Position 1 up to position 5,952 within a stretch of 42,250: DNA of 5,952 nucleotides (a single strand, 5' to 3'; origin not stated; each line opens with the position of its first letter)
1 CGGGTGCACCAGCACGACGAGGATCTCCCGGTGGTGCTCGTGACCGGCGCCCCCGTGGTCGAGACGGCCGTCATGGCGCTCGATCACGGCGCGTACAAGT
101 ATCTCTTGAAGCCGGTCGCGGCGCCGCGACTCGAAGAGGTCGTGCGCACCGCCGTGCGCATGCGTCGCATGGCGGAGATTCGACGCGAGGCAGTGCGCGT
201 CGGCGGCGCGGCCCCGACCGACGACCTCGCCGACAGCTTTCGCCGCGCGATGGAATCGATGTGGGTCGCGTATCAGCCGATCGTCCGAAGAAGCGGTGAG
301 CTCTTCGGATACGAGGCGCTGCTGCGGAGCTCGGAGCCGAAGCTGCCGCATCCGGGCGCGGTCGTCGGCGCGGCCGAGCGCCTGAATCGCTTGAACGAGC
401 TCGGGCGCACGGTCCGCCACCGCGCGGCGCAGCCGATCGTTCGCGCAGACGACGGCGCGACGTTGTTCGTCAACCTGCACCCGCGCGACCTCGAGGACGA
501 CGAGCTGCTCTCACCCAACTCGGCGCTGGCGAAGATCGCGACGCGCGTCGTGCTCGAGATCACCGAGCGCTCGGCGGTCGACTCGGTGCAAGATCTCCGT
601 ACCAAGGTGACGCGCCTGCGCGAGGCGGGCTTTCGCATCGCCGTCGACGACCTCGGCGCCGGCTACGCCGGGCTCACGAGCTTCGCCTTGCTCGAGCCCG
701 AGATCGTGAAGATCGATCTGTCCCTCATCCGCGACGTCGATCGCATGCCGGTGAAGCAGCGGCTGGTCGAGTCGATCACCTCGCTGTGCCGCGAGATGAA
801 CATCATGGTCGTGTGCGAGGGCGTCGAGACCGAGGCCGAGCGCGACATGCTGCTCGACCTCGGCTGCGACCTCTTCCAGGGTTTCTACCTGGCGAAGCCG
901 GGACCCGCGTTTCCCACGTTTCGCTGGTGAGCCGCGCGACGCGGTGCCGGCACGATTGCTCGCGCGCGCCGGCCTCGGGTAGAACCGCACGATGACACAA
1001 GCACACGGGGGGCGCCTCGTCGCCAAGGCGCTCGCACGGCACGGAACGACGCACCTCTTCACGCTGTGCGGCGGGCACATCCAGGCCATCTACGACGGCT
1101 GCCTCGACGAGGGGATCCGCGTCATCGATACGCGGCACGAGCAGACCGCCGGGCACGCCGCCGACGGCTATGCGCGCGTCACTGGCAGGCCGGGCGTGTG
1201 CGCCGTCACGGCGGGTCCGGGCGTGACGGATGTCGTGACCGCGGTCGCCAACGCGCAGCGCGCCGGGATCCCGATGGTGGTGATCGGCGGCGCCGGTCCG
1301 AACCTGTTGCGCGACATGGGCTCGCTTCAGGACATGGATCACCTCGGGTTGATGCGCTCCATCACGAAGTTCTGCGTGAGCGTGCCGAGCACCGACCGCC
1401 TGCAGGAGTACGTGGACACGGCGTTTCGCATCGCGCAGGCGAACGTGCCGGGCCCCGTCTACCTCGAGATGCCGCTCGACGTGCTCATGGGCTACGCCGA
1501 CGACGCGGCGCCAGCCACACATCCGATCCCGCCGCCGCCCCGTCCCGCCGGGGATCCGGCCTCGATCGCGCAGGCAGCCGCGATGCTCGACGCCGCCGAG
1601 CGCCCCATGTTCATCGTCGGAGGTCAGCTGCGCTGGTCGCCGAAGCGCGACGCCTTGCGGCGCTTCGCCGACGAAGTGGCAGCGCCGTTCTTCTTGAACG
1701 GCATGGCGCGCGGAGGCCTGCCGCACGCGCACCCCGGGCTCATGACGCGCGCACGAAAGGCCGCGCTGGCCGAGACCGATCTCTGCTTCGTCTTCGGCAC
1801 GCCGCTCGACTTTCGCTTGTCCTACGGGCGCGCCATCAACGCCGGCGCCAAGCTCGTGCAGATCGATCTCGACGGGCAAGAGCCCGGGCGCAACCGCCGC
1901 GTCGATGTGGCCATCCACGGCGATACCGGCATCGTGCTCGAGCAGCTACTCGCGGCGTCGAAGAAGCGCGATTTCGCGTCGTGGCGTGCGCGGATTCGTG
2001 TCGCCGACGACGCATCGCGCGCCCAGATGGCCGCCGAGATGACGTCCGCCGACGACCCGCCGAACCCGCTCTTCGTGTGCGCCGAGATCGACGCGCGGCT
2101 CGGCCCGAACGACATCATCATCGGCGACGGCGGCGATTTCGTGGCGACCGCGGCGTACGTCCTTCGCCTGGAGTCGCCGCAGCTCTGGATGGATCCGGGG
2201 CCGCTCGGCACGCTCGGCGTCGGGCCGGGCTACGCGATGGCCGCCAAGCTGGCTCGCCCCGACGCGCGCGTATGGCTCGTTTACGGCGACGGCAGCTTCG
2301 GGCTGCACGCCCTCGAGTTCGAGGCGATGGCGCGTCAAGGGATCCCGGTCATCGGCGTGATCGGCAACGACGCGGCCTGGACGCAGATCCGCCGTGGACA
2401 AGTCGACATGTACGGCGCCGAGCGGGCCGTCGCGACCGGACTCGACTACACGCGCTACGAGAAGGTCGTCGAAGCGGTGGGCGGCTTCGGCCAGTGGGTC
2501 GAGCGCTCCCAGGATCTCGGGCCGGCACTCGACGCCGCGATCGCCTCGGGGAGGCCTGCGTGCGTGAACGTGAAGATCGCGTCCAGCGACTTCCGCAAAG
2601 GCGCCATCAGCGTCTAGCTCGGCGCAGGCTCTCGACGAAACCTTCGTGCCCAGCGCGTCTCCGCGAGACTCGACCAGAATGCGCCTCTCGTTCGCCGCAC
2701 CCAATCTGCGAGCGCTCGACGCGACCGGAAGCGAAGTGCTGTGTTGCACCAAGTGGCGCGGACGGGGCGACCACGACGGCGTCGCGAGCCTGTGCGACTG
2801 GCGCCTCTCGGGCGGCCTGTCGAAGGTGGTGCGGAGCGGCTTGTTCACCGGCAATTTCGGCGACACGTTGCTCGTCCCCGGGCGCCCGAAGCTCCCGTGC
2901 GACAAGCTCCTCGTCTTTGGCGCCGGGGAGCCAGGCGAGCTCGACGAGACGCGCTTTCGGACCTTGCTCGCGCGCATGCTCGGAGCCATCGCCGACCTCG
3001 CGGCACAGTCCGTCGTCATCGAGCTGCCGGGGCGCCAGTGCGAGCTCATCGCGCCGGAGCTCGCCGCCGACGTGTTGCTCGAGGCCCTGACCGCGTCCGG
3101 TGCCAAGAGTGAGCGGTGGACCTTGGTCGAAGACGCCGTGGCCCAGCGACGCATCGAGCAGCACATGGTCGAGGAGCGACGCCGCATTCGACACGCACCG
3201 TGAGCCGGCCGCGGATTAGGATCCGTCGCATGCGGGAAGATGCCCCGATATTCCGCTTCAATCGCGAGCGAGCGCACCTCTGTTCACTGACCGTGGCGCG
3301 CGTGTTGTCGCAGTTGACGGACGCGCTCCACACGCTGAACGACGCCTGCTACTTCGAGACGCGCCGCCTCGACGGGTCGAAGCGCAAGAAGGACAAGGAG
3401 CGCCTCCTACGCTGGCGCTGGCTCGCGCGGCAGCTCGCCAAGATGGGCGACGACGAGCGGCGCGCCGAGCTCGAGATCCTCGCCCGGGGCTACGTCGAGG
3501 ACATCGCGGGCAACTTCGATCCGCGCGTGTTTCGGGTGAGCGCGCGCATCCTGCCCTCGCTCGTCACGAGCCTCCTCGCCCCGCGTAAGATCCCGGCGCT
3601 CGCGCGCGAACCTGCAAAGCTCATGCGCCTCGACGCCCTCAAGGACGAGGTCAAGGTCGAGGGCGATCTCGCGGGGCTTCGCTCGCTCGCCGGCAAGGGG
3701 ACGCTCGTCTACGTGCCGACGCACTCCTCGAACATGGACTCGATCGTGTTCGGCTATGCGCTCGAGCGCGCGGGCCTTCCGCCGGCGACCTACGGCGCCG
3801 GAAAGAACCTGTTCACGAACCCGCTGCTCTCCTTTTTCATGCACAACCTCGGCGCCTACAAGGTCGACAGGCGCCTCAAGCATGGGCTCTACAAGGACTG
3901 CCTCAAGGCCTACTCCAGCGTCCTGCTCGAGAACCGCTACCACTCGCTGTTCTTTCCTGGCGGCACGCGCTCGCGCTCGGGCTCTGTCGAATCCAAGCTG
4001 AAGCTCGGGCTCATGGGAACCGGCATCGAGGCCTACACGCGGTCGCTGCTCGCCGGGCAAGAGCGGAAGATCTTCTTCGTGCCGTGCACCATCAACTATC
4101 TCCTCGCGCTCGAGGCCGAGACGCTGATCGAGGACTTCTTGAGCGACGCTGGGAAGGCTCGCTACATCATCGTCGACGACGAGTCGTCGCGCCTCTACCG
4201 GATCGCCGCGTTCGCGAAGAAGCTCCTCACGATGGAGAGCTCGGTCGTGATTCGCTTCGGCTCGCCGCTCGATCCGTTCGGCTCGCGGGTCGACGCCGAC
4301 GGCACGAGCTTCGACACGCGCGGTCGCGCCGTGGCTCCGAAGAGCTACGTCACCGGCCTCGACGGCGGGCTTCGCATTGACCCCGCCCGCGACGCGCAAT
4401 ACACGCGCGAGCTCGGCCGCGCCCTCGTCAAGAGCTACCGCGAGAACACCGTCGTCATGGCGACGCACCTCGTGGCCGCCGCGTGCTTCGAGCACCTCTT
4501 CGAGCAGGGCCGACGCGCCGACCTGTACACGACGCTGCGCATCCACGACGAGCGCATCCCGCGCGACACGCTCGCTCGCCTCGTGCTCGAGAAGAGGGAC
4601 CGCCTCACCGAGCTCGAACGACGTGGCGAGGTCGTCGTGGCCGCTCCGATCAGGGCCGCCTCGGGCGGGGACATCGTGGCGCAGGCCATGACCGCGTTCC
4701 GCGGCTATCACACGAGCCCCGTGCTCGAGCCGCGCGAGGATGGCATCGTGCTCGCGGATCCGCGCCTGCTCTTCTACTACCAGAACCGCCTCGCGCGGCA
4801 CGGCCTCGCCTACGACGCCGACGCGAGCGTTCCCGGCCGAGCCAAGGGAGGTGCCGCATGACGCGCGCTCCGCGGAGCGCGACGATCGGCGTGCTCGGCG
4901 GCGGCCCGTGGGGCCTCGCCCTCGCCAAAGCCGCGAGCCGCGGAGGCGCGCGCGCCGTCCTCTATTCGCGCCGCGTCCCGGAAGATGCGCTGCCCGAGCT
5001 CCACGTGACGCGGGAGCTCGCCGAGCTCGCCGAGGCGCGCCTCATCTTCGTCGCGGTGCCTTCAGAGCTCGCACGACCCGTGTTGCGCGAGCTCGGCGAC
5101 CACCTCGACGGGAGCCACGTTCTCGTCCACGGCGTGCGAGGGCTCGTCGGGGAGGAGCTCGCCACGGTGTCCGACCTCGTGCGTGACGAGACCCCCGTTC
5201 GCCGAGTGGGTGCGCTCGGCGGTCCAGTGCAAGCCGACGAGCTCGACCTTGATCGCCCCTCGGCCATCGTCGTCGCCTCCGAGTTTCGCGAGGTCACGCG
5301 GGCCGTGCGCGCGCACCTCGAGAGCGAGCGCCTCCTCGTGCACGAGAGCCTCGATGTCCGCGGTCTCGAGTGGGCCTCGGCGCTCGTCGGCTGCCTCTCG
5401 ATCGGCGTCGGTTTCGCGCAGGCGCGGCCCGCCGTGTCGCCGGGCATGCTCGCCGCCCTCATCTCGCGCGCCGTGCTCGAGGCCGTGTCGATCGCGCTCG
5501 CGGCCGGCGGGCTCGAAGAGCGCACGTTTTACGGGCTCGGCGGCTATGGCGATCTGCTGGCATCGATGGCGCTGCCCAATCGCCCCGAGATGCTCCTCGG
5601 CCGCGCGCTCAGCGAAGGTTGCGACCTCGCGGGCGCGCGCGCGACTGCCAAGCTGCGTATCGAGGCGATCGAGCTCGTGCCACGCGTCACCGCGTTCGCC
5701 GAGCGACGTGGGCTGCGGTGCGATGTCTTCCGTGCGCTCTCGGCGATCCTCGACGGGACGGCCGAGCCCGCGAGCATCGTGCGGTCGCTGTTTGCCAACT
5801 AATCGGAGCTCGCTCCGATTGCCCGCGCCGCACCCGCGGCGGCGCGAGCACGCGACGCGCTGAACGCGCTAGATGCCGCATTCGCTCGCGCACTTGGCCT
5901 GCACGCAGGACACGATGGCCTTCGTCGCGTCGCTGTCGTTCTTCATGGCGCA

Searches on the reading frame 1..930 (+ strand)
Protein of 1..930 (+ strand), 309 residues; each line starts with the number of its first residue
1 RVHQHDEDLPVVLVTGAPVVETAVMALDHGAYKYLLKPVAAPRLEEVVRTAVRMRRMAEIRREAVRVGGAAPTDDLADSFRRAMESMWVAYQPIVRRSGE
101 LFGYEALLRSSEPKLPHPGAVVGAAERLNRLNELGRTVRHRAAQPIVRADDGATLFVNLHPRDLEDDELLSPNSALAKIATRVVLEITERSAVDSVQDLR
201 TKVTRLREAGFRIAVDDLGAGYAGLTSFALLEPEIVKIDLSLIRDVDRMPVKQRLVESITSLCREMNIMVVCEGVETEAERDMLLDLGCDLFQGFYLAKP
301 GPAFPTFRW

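Call 63: search_protein_families(library=pfam, proteins=[window:1-930:+], max_evalue=0.0001)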
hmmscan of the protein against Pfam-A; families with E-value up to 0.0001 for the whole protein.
window:1-930:+ (309 aa): 2 families
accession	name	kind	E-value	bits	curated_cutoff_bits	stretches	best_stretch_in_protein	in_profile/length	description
PF00563.25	EAL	-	9.3e-53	179.5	31.3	1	80-300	4-236/236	EAL domain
PF00072.30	Response_reg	-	2.5e-06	28.1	30.2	1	2-48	64-110/111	Response regulator receiver domain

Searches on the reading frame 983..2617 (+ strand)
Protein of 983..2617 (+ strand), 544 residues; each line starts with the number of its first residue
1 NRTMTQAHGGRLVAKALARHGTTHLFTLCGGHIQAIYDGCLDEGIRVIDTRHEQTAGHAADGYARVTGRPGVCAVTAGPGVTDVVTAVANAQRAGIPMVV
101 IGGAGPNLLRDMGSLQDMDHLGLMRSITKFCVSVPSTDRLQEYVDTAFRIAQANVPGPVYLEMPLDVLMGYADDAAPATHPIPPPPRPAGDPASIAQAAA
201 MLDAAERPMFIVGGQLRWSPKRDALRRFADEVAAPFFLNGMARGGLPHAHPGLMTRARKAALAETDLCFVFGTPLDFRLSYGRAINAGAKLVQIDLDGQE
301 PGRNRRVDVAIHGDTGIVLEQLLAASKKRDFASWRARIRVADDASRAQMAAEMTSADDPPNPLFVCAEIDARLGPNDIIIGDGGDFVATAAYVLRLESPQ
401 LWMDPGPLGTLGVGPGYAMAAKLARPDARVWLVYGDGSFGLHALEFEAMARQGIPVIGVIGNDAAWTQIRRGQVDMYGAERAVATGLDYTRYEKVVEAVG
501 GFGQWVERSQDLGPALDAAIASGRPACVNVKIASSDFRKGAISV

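Call 35: search_protein_families(library=pfam, proteins=[window:983-2617:+], max_evalue=0.001)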
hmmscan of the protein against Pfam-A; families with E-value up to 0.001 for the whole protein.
window:983-2617:+ (544 aa): 3 families
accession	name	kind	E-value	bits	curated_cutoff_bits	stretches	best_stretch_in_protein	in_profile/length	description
PF02776.23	TPP_enzyme_N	-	3.6e-38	130.4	26.8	1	8-121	2-117/119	Thiamine pyrophosphate enzyme, N-terminal TPP binding domain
PF02775.26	TPP_enzyme_C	-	5.8e-28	98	21.9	1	382-530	1-151/151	Thiamine pyrophosphate enzyme, C-terminal TPP binding domain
PF00205.28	TPP_enzyme_M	-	4e-26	91.8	30.4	1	195-322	1-137/137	Thiamine pyrophosphate enzyme, central domain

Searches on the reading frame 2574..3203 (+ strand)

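Call 63: search_protein_families(library=pfam, proteins=[window:2574-3203:+], max_evalue=0.0001)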
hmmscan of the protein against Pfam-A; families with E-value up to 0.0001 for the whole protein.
window:2574-3203:+ (209 aa): 1 family
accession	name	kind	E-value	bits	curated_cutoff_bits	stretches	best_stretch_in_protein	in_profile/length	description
PF02789.23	Peptidase_M17_N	-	1.3e-10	41.7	23.4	1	74-154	17-102/129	Cytosol aminopeptidase family, N-terminal domain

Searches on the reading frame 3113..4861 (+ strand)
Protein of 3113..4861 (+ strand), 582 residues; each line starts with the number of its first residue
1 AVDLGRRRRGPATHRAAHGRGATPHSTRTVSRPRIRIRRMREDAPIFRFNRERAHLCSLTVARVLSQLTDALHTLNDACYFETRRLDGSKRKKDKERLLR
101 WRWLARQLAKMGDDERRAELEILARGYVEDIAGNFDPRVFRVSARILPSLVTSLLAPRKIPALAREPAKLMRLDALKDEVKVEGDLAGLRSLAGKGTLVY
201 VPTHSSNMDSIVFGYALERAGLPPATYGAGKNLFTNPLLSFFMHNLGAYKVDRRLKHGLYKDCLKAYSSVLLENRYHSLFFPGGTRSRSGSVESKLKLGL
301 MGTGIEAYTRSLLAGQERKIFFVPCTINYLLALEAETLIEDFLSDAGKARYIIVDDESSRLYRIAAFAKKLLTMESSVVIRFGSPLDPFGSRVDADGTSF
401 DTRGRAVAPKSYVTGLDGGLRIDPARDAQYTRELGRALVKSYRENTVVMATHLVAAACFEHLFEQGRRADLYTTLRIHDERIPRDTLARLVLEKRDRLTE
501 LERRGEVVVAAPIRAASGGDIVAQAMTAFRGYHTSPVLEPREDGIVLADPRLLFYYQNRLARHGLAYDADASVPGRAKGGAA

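Call 35: search_protein_families(library=pfam, proteins=[window:3113-4861:+], max_evalue=0.001)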
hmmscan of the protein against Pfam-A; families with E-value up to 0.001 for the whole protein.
window:3113-4861:+ (582 aa): 1 family
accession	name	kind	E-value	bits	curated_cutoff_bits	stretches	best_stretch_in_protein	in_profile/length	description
PF01553.26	Acyltransferase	-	2.7e-16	60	23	1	190-327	8-131/132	Acyltransferase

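Call 61: search_protein_families(library=ncbifam, proteins=[window:3113-4861:+], max_evalue=0.0001)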
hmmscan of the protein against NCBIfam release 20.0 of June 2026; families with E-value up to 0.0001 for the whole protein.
window:3113-4861:+ (582 aa): 4 families
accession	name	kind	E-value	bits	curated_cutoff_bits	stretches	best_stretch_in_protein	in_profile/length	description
TIGR03703.1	plsB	equivalog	8.8e-18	64.1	618.5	1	186-342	281-433/799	glycerol-3-phosphate 1-O-acyltransferase PlsB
NF003441.0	PRK04974.1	equivalog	3.1e-17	62.1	610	1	180-342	286-443/823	glycerol-3-phosphate 1-O-acyltransferase PlsB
NF002886.0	PRK03355.1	equivalog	7.3e-13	47.9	721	1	184-329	256-396/787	glycerol-3-phosphate 1-O-acyltransferase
TIGR00530.1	AGP_acyltrn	subfamily_domain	1.8e-11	43.9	102.95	1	194-304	14-117/130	1-acylglycerol-3-phosphate O-acyltransferase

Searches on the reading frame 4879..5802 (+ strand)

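Call 61: search_protein_families(library=ncbifam, proteins=[window:4879-5802:+], max_evalue=0.0001)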
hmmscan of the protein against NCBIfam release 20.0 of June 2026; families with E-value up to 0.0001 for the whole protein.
window:4879-5802:+ (307 aa): 14 families
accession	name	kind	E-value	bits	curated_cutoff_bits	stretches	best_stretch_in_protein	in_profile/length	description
NF000942.0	PRK00094.1-4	subfamily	3.5e-43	148.1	257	1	2-306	4-326/334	NAD(P)H-dependent glycerol-3-phosphate dehydrogenase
NF011212.0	PRK14619.1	equivalog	2.1e-33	115.8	377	1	2-305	7-300/309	NAD(P)H-dependent glycerol-3-phosphate dehydrogenase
NF000940.0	PRK00094.1-2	subfamily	5.5e-30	105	202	1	2-305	2-321/330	NAD(P)H-dependent glycerol-3-phosphate dehydrogenase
NF000944.0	PRK00094.2-2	equivalog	1.2e-29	103.3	603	1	3-304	23-339/371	NAD(P)H-dependent glycerol-3-phosphate dehydrogenase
NF000946.0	PRK00094.2-4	equivalog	2.8e-29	102.2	455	1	40-304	61-324/342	NAD(P)H-dependent glycerol-3-phosphate dehydrogenase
NF011211.0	PRK14618.1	equivalog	7.4e-29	101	489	1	2-306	6-322/328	NAD(P)H-dependent glycerol-3-phosphate dehydrogenase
NF000941.0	PRK00094.1-3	equivalog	1.6e-27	96.7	423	1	40-305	58-325/336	NAD(P)H-dependent glycerol-3-phosphate dehydrogenase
NF009098.0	PRK12439.1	equivalog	3.1e-23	82.7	436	1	40-306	64-329/341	NAD(P)H-dependent glycerol-3-phosphate dehydrogenase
NF000939.0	PRK00094.1-1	equivalog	1.7e-19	70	473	1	3-291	8-314/339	NAD(P)H-dependent glycerol-3-phosphate dehydrogenase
NF000943.0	PRK00094.2-1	equivalog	2.9e-17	63.2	400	1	2-293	2-282/296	NAD(P)H-dependent glycerol-3-phosphate dehydrogenase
NF000947.0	PRK00094.2-5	equivalog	2.9e-16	59.8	251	1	39-235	59-259/323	NAD(P)H-dependent glycerol-3-phosphate dehydrogenase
NF011213.0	PRK14620.1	equivalog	4.4e-11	42.5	478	1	31-283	52-303/326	NAD(P)H-dependent glycerol-3-phosphate dehydrogenase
TIGR03376.1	glycerol3P_DH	equivalog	3.3e-09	36.4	285.5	1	48-230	77-265/342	glycerol-3-phosphate dehydrogenase (NAD(+))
NF000945.0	PRK00094.2-3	equivalog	3.4e-08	33.6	491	1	54-226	73-257/352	NAD(P)H-dependent glycerol-3-phosphate dehydrogenase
